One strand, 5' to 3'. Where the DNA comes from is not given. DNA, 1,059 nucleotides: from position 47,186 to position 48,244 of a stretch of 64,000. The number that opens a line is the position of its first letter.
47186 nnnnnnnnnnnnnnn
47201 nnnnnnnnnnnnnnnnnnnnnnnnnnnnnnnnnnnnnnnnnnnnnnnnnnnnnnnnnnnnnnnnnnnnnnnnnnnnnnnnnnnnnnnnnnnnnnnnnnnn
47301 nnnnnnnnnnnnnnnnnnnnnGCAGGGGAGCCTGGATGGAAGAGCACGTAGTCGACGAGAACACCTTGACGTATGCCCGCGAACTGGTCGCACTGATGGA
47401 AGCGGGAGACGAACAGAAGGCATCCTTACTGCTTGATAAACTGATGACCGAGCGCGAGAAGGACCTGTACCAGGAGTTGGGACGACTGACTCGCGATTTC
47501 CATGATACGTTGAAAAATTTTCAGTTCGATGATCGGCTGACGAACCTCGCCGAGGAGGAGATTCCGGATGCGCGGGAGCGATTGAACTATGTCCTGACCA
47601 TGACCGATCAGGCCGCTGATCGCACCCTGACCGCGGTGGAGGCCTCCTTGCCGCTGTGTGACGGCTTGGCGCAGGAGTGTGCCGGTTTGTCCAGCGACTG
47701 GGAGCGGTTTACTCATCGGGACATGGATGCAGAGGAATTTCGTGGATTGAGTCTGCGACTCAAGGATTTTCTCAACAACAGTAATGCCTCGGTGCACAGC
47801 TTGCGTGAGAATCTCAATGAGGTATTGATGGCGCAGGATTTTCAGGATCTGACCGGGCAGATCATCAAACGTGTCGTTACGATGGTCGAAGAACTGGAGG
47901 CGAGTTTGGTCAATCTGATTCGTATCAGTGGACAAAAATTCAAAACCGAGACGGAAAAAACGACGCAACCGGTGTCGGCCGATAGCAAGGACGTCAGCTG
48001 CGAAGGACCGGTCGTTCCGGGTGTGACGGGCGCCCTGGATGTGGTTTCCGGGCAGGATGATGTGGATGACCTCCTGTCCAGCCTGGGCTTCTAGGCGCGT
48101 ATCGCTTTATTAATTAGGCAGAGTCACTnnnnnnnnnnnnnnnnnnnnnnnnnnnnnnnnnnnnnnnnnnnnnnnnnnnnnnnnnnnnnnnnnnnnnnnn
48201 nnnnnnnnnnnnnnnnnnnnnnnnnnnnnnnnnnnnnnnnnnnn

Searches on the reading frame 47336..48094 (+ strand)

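Call 3: search_protein_families(library=pfam, proteins=[window:47336-48094:+], max_evalue=0.01)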
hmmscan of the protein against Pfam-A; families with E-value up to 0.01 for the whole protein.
window:47336-48094:+ (252 aa): 1 family
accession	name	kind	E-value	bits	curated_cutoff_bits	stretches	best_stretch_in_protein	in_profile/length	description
PF04344.18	CheZ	-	6.8e-72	242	30.7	1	43-252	2-203/203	Chemotaxis phosphatase, CheZ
